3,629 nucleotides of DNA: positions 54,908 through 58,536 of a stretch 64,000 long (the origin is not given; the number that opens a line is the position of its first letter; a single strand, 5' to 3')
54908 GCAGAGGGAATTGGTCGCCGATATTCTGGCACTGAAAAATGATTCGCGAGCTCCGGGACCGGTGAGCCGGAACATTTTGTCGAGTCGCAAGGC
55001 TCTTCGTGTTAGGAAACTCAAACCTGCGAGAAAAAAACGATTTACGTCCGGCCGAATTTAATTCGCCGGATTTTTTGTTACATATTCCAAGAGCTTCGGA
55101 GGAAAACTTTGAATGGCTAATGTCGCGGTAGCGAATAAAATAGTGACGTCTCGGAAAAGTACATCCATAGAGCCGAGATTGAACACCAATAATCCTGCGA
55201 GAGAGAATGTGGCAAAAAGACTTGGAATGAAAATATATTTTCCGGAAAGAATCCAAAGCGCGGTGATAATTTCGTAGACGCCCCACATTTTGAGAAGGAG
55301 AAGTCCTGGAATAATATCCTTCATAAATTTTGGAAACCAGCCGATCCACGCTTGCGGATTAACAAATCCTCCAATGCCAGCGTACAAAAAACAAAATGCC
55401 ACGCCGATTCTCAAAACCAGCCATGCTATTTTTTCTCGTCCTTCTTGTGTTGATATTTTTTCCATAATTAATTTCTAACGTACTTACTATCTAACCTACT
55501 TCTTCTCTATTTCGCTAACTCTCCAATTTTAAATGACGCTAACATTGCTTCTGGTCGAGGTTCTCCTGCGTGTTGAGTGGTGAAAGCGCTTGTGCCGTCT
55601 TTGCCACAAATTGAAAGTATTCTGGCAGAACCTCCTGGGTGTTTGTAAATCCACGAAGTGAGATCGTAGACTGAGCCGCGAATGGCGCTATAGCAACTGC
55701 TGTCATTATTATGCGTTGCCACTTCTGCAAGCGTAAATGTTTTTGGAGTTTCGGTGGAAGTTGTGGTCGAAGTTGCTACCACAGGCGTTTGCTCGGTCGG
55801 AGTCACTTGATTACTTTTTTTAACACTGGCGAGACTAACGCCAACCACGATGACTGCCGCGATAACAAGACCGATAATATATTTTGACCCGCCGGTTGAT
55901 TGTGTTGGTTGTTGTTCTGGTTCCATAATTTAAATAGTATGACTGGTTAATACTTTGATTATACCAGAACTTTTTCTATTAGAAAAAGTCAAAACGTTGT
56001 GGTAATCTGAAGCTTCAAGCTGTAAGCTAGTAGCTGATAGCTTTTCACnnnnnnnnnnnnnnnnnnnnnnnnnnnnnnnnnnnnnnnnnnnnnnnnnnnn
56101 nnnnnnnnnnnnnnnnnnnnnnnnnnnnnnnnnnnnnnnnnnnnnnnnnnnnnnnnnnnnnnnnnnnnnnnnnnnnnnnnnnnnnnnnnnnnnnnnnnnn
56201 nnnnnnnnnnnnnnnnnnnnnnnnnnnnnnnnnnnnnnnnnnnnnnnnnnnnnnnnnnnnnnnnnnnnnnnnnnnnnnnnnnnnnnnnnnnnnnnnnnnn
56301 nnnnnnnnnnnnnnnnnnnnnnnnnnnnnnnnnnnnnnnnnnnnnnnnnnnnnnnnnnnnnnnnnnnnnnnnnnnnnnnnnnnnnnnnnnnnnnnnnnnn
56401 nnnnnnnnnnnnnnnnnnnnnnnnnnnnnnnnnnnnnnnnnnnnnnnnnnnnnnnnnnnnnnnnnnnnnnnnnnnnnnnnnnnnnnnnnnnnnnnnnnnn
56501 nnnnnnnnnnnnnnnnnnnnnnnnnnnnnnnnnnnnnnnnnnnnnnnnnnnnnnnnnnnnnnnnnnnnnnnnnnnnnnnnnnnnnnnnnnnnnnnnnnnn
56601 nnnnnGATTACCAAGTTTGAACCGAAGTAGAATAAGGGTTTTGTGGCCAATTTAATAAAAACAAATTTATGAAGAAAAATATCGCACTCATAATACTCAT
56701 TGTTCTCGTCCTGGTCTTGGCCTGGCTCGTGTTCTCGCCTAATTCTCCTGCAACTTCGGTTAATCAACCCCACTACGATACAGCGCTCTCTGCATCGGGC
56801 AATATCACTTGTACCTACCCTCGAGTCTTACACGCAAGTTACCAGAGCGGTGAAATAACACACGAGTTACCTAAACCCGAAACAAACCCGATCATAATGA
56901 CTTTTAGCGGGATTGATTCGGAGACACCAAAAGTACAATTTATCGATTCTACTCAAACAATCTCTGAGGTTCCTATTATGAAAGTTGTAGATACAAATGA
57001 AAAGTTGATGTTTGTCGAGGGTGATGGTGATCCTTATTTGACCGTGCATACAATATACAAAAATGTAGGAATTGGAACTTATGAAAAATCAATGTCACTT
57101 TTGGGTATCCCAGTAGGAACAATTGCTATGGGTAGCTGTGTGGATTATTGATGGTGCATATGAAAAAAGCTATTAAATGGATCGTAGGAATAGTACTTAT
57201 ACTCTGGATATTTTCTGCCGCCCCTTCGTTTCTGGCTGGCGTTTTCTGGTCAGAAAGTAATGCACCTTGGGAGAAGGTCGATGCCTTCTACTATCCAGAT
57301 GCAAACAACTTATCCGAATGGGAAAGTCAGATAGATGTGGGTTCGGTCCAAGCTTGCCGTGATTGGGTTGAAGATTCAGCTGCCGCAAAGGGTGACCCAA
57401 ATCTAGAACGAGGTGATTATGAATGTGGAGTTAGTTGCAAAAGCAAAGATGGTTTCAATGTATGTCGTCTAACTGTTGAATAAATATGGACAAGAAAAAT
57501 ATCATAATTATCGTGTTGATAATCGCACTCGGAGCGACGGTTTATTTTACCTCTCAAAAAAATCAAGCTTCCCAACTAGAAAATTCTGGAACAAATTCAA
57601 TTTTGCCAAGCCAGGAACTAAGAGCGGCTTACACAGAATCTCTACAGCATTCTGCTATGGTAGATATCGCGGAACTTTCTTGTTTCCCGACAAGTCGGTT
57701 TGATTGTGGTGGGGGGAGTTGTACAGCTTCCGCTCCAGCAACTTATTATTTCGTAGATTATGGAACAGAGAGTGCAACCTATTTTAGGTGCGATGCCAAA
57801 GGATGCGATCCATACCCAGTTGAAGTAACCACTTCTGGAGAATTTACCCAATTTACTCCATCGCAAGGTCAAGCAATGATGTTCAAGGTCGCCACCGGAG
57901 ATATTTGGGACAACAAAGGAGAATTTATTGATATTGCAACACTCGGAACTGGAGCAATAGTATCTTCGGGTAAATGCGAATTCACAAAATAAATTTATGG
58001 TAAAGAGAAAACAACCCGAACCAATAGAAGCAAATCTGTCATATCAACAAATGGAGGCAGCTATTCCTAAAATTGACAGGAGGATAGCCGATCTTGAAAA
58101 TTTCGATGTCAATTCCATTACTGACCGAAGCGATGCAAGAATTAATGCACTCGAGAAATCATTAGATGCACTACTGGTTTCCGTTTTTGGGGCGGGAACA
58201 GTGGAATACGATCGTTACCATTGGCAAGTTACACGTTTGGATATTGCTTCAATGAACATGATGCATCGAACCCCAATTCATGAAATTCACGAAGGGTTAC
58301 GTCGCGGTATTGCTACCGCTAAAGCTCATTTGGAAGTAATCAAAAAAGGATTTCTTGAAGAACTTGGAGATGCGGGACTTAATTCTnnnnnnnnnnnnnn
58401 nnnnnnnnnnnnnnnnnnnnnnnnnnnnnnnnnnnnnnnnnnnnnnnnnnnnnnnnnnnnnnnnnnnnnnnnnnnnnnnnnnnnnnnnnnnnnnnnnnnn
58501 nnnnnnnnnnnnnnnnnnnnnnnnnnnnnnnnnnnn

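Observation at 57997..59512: HEPN (Ymh-family) protein followed by an AT-rich membrane protein: candidate defense / abortive-infection pair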

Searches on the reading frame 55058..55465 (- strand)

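Call 91: search_protein_families(library=pfam, proteins=[window:55058-55465:-], max_evalue=0.001)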
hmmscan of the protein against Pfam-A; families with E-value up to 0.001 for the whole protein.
window:55058-55465:- (135 aa): 1 family
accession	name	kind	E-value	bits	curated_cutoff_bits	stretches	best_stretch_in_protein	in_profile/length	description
PF07681.17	DoxX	-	0.00076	20.5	23.6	0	14-93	1-80/85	DoxX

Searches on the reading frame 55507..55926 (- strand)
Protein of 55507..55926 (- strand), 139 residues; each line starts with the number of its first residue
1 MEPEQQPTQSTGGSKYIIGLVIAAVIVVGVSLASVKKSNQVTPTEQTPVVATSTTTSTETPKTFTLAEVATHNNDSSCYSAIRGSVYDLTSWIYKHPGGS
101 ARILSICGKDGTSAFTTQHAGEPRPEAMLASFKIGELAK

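Call 91: search_protein_families(library=pfam, proteins=[window:55507-55926:-], max_evalue=0.001)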
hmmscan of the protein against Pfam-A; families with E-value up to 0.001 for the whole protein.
window:55507-55926:- (139 aa): 1 family
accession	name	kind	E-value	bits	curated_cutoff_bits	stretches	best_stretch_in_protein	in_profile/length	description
PF00173.33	Cyt-b5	-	2.2e-20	72.9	23.7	1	65-138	1-74/74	Cytochrome b5-like Heme/Steroid binding domain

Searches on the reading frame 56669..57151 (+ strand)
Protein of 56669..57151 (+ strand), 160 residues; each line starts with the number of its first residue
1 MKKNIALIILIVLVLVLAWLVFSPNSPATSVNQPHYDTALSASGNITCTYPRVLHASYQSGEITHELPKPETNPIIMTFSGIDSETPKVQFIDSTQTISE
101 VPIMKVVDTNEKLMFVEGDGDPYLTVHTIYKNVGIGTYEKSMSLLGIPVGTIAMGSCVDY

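Call 3: search_protein_families(library=pfam, proteins=[window:56669-57151:+], max_evalue=1)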
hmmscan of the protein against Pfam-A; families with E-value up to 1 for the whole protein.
window:56669-57151:+ (160 aa): 1 family
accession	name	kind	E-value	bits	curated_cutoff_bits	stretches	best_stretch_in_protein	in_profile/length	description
PF14221.11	DUF4330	-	0.11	13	27.6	0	7-38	19-49/167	Domain of unknown function (DUF4330)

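Call 79: search_protein_families(library=phrogs, proteins=[window:56669-57151:+], max_evalue=0.01)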
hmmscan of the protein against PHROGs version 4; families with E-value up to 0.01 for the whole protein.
window:56669-57151:+ (160 aa): 1 family
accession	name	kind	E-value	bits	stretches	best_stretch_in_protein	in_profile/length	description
phrog_3727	-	unknown function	0.005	17.7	1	1-134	1-119/209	-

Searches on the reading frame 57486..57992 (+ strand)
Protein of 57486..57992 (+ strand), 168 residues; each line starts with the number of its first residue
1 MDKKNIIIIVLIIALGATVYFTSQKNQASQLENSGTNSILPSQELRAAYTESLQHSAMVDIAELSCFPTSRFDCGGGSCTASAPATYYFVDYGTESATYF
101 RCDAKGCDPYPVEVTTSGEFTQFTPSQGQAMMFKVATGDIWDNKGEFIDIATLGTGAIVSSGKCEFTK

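Call 3: search_protein_families(library=pfam, proteins=[window:57486-57992:+], max_evalue=1)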
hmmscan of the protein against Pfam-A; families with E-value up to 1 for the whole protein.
window:57486-57992:+ (168 aa): 4 families
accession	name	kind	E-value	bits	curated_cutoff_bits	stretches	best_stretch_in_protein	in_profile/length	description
PF12685.13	SpoIIIAH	-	0.028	14.8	30.6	1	3-39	1-37/191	SpoIIIAH-like protein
PF04415.17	DUF515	-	0.053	12.4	29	1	6-39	32-70/449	Protein of unknown function (DUF515)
PF05961.16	Chordopox_A13L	-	0.11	13.2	24.1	1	6-56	6-57/69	Chordopoxvirus A13L protein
PF14055.11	NVEALA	-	0.11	12.6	27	1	4-28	5-29/62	NVEALA protein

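Call 4: search_protein_families(library=ncbifam, proteins=[window:57486-57992:+], max_evalue=1)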
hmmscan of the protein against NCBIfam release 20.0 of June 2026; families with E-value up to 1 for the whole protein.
window:57486-57992:+ (168 aa): 1 family
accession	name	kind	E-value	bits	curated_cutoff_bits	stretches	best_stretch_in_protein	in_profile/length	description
TIGR03094.1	sulfo_cyanin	equivalog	0.00097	18.6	168.4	1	6-79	10-82/195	sulfocyanin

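Call 5: search_protein_families(library=padloc, proteins=[window:57486-57992:+], max_evalue=1)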
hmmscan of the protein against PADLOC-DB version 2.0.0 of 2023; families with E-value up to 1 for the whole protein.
window:57486-57992:+ (168 aa): 0 families

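Call 79: search_protein_families(library=phrogs, proteins=[window:57486-57992:+], max_evalue=0.01)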
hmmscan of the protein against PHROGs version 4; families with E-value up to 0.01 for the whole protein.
window:57486-57992:+ (168 aa): 1 family
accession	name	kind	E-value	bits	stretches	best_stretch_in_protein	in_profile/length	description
phrog_23721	-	unknown function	0.0069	17.7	0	4-26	2-24/60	-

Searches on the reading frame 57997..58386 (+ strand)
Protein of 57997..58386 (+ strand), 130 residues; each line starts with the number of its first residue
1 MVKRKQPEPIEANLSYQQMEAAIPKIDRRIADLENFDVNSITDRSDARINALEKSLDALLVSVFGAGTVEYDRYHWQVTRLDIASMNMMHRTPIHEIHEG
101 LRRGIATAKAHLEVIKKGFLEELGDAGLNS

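Call 93: search_protein_families(library=padloc, alignment_id=A8, max_evalue=0.01)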
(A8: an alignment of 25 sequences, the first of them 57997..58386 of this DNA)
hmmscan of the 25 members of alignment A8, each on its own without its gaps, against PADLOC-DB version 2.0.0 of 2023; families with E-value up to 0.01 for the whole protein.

A. member 1, window:57997-58386:+ (130 aa): 1 family
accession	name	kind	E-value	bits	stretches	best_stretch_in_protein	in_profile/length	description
PDLC05005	PDC-S35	-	0.0002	19.2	1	22-122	6-98/264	-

B. families by the number of members that match (of 25 scanned): 1 family
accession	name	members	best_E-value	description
PDLC05005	PDC-S35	25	7.4e-09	-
